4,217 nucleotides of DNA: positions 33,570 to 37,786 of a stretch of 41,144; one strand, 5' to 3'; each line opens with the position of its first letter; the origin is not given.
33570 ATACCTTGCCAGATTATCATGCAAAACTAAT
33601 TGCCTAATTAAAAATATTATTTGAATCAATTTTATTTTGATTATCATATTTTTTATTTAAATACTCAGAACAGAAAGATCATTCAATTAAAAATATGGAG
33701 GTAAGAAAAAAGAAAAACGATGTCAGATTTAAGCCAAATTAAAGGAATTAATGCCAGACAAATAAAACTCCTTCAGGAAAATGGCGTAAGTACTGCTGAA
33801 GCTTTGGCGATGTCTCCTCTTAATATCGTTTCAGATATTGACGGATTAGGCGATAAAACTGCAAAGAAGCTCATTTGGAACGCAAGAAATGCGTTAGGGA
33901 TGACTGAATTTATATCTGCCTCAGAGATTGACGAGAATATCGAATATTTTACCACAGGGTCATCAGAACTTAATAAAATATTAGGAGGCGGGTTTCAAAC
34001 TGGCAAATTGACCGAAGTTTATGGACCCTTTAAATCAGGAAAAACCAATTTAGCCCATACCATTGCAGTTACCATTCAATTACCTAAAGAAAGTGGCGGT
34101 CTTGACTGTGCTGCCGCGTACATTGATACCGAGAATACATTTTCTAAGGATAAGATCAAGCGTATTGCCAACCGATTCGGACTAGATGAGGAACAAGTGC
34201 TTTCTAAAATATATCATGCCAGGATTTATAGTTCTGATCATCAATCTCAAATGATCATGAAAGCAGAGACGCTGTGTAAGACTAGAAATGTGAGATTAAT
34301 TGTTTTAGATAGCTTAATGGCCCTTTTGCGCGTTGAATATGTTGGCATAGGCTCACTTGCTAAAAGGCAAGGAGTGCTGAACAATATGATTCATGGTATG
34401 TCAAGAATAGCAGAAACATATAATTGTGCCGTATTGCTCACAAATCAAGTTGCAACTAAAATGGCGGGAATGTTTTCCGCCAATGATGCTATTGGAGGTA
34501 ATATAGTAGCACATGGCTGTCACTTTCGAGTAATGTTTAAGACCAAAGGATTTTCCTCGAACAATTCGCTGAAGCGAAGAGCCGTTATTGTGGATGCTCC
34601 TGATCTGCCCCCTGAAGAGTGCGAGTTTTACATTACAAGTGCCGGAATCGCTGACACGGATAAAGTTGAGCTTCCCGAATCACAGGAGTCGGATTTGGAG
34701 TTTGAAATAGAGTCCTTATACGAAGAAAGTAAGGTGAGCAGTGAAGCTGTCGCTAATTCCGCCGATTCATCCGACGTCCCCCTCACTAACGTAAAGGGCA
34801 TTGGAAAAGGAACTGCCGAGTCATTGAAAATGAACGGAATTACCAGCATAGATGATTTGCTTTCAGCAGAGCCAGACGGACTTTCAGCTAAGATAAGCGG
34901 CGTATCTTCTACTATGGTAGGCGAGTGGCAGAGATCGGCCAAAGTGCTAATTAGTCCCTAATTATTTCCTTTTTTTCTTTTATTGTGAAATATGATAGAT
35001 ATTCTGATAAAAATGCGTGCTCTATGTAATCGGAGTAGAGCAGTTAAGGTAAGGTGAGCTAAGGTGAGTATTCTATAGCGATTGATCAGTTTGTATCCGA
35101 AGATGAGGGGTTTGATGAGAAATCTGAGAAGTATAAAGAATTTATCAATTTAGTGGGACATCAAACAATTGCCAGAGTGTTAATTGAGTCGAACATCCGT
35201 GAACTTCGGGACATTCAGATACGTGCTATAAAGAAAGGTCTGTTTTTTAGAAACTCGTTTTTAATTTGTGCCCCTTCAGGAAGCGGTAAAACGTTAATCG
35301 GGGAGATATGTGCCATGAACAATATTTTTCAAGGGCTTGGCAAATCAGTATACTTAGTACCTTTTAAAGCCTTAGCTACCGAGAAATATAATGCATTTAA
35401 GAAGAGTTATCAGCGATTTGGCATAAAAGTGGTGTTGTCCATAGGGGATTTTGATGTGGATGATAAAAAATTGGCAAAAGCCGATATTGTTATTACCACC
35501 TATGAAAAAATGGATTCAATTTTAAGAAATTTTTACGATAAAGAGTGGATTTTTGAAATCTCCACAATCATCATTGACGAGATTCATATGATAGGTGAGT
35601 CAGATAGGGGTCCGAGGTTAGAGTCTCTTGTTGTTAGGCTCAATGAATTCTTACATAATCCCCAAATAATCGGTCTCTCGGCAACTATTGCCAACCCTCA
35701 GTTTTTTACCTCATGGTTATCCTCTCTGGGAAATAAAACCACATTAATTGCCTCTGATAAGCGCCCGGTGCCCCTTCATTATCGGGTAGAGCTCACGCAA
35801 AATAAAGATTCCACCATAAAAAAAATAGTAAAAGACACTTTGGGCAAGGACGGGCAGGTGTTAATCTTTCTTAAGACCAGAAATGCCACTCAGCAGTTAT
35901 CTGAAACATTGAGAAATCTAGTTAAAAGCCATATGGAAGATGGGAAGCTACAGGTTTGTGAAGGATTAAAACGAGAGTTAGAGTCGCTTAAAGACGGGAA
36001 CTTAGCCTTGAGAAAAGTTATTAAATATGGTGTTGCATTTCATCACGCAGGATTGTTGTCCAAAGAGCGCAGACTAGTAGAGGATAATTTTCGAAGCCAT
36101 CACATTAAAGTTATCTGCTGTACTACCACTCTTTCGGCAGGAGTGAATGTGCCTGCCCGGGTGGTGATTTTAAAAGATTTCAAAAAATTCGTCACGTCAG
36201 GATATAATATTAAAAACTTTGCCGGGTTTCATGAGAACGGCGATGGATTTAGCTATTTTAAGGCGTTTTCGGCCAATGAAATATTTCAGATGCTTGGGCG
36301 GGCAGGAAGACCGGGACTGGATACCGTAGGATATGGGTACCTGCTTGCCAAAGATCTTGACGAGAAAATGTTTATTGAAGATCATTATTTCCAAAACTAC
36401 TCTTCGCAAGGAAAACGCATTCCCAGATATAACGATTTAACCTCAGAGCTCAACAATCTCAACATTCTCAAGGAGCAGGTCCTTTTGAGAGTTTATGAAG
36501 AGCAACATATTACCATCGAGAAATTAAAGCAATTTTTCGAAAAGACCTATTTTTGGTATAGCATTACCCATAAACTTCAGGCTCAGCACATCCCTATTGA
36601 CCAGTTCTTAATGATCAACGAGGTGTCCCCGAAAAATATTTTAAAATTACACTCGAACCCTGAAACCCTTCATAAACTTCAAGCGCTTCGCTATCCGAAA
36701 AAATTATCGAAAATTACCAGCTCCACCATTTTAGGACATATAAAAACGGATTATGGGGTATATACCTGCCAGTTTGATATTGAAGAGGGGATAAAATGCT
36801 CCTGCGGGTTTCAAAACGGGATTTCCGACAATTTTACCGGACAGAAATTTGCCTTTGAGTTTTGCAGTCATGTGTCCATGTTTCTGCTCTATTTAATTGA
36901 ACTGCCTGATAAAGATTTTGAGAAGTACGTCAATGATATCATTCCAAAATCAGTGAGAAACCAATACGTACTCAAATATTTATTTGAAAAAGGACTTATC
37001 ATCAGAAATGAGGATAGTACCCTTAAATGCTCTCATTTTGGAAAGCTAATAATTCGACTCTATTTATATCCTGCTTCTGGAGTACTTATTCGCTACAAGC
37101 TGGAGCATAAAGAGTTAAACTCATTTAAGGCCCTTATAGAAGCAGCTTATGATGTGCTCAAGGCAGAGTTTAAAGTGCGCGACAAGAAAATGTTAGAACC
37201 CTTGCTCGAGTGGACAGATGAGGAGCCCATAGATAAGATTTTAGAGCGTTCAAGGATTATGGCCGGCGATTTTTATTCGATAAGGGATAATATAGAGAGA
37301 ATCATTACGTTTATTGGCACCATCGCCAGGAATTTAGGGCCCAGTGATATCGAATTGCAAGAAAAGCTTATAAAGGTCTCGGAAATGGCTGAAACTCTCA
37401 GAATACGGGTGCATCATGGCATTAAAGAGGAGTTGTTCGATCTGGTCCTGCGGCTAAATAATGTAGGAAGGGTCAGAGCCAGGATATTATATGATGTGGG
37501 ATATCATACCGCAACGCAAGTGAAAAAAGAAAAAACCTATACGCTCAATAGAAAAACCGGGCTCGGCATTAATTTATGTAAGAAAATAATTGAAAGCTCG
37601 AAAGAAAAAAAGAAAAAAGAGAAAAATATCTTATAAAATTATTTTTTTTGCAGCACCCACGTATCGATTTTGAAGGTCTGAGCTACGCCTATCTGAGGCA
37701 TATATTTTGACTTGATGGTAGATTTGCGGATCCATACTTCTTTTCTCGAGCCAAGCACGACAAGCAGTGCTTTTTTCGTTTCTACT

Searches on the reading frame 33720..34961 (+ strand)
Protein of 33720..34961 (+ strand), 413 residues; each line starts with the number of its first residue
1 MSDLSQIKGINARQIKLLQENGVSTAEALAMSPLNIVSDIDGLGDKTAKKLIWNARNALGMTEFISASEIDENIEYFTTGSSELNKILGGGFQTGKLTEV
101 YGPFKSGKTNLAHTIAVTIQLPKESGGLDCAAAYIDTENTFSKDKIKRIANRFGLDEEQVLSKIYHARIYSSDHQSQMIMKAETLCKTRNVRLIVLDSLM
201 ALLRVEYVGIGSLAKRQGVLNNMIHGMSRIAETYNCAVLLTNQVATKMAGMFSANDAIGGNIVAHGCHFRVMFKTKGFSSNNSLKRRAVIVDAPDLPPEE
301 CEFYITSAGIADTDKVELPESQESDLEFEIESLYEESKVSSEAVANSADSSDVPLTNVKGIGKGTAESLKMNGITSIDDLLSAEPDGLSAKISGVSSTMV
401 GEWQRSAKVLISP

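Call 12: search_protein_families(library=ncbifam, proteins=[window:33720-34961:+], max_evalue=0.00001)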
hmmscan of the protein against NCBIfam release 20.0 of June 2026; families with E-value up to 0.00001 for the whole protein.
window:33720-34961:+ (413 aa): 10 families
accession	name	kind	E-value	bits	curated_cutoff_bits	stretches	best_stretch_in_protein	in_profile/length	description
NF003301.0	PRK04301.1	equivalog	1.7e-96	323.2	259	1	2-312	5-315/316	DNA repair and recombination protein RadA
TIGR02236.1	recomb_radA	equivalog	2.2e-86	290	361.15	1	3-312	1-311/311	DNA repair and recombination protein RadA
TIGR02238.1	recomb_DMC1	equivalog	2.5e-79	266.7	447.7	1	6-312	5-313/314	meiotic recombinase Dmc1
TIGR02239.1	recomb_RAD51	equivalog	2.5e-79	266.6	478.05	1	6-313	5-314/316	DNA repair protein RAD51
TIGR02237.1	recomb_radB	equivalog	1.1e-30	107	172.4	1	84-310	1-209/210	DNA repair and recombination protein RadB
NF006861.0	PRK09361.1-1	equivalog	2.4e-24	86.2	278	1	76-315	4-232/235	DNA repair and recombination protein RadB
TIGR02012.1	tigrfam_recA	equivalog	6.6e-15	55.2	325.3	1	70-263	29-211/321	recombinase RecA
TIGR03491.1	TIGR03491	subfamily_domain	2.9e-12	46.3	97.45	1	3-60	213-270/462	TM0106 family RecB-like putative nuclease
TIGR01954.1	nusA_Cterm_rpt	equivalog_domain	1.5e-10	41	48.15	1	10-59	1-50/50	transcription termination factor NusA, C-terminal duplication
NF007072.0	PRK09519.1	equivalog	4.3e-09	35.3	1024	1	69-261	33-214/790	intein-containing recombinase RecA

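Call 81: find_homologous_proteins(query=window:33720-34961:+, max_evalue=1e-60)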
Query window:33720-34961:+ (413 aa): 584 proteins with E <= 1e-60 among 8000 candidates; the best 120 are listed.
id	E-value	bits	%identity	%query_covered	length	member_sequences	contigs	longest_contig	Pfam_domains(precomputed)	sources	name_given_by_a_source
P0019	2.5e-265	897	100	100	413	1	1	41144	PF06745.20,PF14520.13,PF08423.18,PF14229.13,PF00154.28,PF13481.13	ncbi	-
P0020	9.4e-241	817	90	100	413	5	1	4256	PF06745.20,PF10391.16,PF14520.13,PF08423.18,PF14229.13,PF00154.28,PF13481.13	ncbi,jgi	-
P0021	1.1e-240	816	89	100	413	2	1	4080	PF14520.13,PF08423.18,PF14229.13,PF00154.28,PF13481.13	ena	-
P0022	5.4e-221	752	83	100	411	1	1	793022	PF06745.20,PF10391.16,PF14520.13,PF08423.18,PF14229.13,PF00154.28,PF13481.13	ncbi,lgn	-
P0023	2.5e-220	749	83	100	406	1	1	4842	PF06745.20,PF14520.13,PF08423.18,PF14229.13,PF00154.28,PF13481.13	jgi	jgi:transcription termination factor NusA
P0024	1.4e-218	744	82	100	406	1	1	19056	PF06745.20,PF14520.13,PF08423.18,PF14229.13,PF00154.28,PF13481.13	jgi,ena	-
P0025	1.9e-218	743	82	99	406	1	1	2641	PF10391.16,PF14520.13,PF08423.18,PF14229.13,PF00154.28,PF13481.13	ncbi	ncbi:MAG: DNA repair and recombination protein RadA [Promethearchaeota archaeon]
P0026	1.2e-217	741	81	100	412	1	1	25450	PF10391.16,PF14520.13,PF11798.15,PF08423.18,PF14229.13,PF00154.28,PF13481.13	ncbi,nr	ncbi:MAG: DNA repair and recombination protein RadA [Promethearchaeota archaeon]|nr:MAG: DNA repair 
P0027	1.4e-217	740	81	100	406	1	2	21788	PF06745.20,PF14520.13,PF08423.18,PF14229.13,PF00154.28,PF13481.13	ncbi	ncbi:MAG: DNA repair and recombination protein RadA [Promethearchaeota archaeon]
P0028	1.1e-215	734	80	100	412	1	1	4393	PF14520.13,PF08423.18,PF14229.13,PF00154.28,PF13481.13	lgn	-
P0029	4.3e-209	712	79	100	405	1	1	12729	PF06745.20,PF10391.16,PF14520.13,PF08423.18,PF14229.13,PF00154.28,PF13481.13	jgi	-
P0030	4.8e-209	712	79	100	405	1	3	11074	PF06745.20,PF10391.16,PF14520.13,PF08423.18,PF14229.13,PF00154.28,PF13481.13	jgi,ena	-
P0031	6.7e-209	712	78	100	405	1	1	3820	PF06745.20,PF10391.16,PF14520.13,PF08423.18,PF14229.13,PF00154.28,PF13481.13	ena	-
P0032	1.3e-208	711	78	100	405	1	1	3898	PF06745.20,PF10391.16,PF14520.13,PF08423.18,PF14229.13,PF00154.28,PF13481.13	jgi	-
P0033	1.5e-208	711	79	100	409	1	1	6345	PF14520.13,PF08423.18,PF14229.13,PF00154.28,PF13481.13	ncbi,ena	-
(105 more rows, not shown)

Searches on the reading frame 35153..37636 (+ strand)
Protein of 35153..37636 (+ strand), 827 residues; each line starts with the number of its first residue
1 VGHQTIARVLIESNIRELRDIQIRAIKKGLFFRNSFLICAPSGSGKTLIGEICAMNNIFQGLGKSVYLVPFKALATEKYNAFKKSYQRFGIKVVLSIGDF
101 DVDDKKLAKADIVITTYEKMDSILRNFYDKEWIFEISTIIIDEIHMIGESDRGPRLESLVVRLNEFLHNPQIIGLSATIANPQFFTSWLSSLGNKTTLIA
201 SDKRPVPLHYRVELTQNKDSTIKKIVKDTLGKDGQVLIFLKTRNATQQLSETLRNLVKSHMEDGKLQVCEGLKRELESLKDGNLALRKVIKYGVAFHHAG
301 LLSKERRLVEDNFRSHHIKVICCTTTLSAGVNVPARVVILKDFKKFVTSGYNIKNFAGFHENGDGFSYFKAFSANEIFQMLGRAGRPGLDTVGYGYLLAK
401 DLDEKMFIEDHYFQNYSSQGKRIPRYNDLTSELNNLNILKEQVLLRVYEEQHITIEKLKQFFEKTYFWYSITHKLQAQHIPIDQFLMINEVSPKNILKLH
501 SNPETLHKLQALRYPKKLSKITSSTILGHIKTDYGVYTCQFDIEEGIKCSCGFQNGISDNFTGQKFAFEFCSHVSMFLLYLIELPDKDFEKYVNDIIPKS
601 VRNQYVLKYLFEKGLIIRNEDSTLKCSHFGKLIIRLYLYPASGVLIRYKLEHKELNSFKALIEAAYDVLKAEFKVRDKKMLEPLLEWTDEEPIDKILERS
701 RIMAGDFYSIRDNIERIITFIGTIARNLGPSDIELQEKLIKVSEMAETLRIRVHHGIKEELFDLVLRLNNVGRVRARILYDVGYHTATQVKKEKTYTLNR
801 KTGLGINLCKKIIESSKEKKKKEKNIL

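Call 12: search_protein_families(library=ncbifam, proteins=[window:35153-37636:+], max_evalue=0.00001)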
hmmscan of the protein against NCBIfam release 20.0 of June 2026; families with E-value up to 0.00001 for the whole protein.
window:35153-37636:+ (827 aa): 18 families
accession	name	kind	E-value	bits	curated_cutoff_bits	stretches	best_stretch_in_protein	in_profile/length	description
NF002654.0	PRK02362.1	equivalog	1.1e-124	417.4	887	2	5-475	11-461/739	ATP-dependent DNA helicase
NF001308.0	PRK00254.1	equivalog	1.4e-103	347.5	1216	2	5-490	11-468/720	ATP-dependent DNA helicase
NF040935.1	helicase_Hel308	equivalog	1.5e-94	317.5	1200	2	4-470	13-462/704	ATP-dependent DNA helicase Hel308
NF002251.0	PRK01172.1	equivalog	3.5e-88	296.5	891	2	11-400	16-376/674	ATP-dependent DNA helicase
TIGR04121.1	DEXH_lig_assoc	equivalog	1.1e-28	99.5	850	1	33-247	28-262/804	ligase-associated DNA damage response DEXH box helicase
NF010338.0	PRK13767.1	equivalog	6.8e-20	70.9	849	1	16-335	32-359/877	ATP-dependent helicase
TIGR00643.1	recG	equivalog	1.2e-11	44.1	659.4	1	42-342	265-534/629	ATP-dependent DNA helicase RecG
NF008165.0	PRK10917.1-3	equivalog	3.8e-11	42.2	711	1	42-346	294-565/692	ATP-dependent DNA helicase RecG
NF007284.0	PRK09751.1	equivalog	2.9e-10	38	1496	1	37-183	48-221/1538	ATP-dependent helicase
NF008168.0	PRK10917.2-2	equivalog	1.4e-09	36.8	718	1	43-112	396-464/795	ATP-dependent DNA helicase RecG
TIGR01587.1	cas3_core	equivalog_domain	1.9e-09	37.1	102.45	1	36-258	2-247/358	CRISPR-associated helicase Cas3'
TIGR03817.1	DECH_helic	hypoth_equivalog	4.4e-09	35.1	874.1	1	34-334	52-346/742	helicase/secretion neighborhood putative DEAH-box helicase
TIGR00614.1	recQ_fam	subfamily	7e-09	35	219.8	0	296-353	255-313/470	RecQ family ATP-dependent DNA helicase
NF010337.0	PRK13766.1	equivalog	1.1e-08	33.6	610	1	4-145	3-142/781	Hef nuclease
TIGR01389.1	recQ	equivalog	1.5e-08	33.6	640.2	0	124-255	116-246/591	DNA helicase RecQ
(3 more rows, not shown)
